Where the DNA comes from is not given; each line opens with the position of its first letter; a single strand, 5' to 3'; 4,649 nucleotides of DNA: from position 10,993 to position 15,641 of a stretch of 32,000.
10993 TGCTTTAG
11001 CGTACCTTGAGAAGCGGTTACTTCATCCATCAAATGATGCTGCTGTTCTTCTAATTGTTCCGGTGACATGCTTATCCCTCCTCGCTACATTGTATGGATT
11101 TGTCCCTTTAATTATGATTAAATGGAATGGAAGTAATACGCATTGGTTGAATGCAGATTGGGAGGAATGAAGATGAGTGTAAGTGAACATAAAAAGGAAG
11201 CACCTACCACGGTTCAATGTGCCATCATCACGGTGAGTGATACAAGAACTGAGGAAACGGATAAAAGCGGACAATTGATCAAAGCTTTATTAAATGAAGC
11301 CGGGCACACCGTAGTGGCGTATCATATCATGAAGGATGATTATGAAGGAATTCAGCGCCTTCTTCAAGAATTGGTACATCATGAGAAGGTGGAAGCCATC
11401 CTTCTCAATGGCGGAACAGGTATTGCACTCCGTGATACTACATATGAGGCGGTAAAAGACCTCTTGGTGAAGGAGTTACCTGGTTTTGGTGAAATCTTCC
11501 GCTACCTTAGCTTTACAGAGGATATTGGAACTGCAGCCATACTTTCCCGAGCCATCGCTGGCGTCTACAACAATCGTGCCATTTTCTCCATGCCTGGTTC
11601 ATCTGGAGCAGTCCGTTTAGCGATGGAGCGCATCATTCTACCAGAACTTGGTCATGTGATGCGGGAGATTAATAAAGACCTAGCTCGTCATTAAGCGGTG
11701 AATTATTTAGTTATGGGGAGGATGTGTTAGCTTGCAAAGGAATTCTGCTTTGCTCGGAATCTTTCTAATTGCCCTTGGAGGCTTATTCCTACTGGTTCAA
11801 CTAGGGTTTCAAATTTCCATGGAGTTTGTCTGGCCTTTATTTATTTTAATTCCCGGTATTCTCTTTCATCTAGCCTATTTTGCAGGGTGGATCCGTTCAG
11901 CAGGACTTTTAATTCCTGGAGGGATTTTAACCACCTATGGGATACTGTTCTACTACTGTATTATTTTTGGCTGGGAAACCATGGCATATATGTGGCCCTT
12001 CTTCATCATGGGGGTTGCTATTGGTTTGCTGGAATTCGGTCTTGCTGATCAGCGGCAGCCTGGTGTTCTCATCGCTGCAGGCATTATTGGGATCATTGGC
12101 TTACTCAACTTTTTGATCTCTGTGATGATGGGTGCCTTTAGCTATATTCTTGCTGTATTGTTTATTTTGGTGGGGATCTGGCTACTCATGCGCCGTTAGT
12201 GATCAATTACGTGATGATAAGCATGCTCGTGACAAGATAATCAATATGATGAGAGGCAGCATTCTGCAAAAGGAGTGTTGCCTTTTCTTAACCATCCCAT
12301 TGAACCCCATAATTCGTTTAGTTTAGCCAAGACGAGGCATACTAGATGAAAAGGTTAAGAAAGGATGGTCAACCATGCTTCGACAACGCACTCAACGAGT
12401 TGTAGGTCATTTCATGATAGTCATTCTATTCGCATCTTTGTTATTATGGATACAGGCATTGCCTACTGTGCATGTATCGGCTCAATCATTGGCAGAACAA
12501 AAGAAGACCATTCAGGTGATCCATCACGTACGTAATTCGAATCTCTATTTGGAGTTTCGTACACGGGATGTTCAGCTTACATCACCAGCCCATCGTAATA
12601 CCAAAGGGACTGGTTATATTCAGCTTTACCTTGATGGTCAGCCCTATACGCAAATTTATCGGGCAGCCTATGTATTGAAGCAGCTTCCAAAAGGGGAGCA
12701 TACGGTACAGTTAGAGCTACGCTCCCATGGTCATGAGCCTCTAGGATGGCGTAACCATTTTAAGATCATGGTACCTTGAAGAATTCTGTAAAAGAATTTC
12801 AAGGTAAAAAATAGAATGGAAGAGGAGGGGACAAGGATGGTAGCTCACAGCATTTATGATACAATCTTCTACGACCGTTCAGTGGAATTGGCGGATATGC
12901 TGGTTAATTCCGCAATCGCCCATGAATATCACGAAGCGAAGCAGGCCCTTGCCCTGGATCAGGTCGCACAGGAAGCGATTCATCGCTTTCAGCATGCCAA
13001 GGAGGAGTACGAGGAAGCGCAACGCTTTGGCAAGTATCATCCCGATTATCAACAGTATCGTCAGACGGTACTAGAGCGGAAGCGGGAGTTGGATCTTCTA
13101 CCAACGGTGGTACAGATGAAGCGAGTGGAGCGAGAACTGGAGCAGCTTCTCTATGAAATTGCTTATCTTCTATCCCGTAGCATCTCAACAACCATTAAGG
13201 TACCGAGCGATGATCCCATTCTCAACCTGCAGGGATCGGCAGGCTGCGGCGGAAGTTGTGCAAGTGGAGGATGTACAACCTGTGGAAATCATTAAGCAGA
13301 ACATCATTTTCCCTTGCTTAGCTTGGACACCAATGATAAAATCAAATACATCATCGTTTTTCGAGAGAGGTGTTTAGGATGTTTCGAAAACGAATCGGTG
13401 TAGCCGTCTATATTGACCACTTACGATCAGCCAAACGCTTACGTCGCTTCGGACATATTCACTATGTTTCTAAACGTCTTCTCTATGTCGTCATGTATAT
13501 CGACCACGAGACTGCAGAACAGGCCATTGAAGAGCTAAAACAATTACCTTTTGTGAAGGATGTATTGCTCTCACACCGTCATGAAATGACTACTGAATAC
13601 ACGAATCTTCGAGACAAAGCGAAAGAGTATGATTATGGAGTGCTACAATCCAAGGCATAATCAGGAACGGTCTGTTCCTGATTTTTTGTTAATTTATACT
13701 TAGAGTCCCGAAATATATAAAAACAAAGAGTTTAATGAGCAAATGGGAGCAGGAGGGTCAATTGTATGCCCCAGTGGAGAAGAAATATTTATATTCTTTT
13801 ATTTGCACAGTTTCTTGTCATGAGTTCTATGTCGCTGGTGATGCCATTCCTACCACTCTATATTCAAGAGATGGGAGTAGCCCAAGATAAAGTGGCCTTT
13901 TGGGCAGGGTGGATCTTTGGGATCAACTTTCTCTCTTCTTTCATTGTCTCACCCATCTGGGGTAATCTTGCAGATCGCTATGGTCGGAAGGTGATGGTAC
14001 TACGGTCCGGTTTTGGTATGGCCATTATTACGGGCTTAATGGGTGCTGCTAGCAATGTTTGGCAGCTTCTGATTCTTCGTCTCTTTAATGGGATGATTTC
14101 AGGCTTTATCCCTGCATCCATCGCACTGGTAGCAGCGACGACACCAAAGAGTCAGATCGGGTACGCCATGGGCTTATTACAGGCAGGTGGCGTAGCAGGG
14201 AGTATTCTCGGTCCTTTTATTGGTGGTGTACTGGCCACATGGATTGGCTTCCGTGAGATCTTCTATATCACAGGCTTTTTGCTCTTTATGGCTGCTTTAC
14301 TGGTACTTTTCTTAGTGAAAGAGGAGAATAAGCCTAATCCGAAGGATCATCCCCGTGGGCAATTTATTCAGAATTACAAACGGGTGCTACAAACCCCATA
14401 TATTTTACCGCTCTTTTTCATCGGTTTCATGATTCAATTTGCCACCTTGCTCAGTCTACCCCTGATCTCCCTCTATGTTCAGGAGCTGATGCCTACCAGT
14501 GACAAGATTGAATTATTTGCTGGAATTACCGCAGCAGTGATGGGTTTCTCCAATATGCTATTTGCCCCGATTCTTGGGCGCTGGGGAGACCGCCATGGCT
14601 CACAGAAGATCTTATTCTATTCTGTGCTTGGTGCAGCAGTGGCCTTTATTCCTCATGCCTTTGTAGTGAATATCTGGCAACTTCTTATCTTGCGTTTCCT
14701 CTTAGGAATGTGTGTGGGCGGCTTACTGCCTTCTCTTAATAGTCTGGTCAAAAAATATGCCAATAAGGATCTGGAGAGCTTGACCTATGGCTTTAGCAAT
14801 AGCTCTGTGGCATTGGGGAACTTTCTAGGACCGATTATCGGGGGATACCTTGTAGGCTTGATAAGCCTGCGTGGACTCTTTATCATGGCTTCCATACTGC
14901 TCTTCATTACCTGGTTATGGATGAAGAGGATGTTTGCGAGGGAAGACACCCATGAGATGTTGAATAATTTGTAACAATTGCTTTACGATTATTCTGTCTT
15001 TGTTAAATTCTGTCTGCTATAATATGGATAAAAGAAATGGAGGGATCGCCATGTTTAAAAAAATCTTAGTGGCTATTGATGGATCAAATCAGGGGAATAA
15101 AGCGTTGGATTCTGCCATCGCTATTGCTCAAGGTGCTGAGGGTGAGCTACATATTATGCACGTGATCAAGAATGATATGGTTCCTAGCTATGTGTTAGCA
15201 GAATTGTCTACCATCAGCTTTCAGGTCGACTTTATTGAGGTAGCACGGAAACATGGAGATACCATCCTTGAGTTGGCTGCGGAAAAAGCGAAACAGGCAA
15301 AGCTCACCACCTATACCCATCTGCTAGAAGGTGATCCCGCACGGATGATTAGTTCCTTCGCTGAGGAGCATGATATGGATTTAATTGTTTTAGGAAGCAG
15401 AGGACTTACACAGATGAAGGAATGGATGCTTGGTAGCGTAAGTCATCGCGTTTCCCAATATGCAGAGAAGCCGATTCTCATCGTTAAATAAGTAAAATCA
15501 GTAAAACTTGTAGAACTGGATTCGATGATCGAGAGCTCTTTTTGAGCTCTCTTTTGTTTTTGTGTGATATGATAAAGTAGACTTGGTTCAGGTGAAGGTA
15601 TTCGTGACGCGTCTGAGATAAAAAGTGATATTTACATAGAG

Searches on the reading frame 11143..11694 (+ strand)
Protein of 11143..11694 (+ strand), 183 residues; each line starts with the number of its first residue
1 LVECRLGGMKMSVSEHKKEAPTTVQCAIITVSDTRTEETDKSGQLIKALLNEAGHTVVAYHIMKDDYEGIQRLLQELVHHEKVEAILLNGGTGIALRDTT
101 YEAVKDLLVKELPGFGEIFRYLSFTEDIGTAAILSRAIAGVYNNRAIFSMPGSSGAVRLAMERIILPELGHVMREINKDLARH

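Call 28: search_protein_families(library=pfam, proteins=[window:11143-11694:+], max_evalue=0.001)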
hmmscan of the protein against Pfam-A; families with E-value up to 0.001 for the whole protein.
window:11143-11694:+ (183 aa): 1 family
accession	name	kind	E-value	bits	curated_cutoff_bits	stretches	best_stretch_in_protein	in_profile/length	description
PF00994.29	MoCF_biosynth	-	3.2e-31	108.4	26.6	1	27-171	1-144/144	Probable molybdopterin binding domain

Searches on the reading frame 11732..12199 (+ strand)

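Call 28: search_protein_families(library=pfam, proteins=[window:11732-12199:+], max_evalue=0.001)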
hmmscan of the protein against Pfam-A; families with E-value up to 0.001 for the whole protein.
window:11732-12199:+ (155 aa): 1 family
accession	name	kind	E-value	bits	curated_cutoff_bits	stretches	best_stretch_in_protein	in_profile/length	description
PF18917.5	LiaI-LiaF-like_TM1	-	9.4e-06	26.1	27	1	7-45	2-41/42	LiaI-LiaF-like transmembrane region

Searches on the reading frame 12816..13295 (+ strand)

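Call 29: search_protein_families(library=pfam, proteins=[window:12816-13295:+], max_evalue=0.001)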
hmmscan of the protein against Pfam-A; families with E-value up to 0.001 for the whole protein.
window:12816-13295:+ (159 aa): 1 family
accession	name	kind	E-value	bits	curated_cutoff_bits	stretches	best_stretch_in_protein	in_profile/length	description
PF06133.16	Com_YlbF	-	2.4e-16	60.5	23.9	1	19-124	2-105/105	Control of competence regulator ComK, YlbF/YmcA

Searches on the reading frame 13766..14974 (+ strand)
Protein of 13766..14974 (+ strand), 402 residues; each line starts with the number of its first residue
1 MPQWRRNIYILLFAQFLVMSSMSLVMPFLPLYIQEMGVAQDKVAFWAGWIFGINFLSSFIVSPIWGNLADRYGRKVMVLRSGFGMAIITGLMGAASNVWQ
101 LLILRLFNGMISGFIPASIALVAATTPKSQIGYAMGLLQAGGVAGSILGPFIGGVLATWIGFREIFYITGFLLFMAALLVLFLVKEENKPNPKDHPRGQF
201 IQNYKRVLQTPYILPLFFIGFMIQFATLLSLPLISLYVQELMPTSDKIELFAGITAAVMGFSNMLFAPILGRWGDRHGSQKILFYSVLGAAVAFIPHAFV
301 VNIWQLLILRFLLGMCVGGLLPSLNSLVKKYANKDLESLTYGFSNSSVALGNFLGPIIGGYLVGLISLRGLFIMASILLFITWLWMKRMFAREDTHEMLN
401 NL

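Call 29: search_protein_families(library=pfam, proteins=[window:13766-14974:+], max_evalue=0.001)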
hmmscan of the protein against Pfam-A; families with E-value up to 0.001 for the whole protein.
window:13766-14974:+ (402 aa): 5 families
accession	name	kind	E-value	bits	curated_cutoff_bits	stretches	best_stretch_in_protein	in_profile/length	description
PF07690.21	MFS_1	-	2.2e-66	224.6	33.4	2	11-236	1-229/347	Major Facilitator Superfamily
PF12832.13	MFS_1_like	-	7.3e-21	75.1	25.2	1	15-373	8-372/373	MFS_1 like family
PF00083.30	Sugar_tr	-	3.9e-12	46.2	22.3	2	25-182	25-186/452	Sugar (and other) transporter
PF13347.12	MFS_2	-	2.1e-10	40.2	27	1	93-365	93-374/427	MFS/sugar transport protein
PF05977.19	MFS_3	-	6.7e-06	25.3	27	1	59-389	59-393/524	Transmembrane secretion effector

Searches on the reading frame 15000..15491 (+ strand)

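Call 29: search_protein_families(library=pfam, proteins=[window:15000-15491:+], max_evalue=0.001)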
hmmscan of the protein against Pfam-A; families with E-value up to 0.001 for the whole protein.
window:15000-15491:+ (163 aa): 1 family
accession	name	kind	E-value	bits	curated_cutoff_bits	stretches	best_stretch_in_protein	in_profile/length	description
PF00582.32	Usp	-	4.1e-32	112.1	24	1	18-163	1-141/141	Universal stress protein family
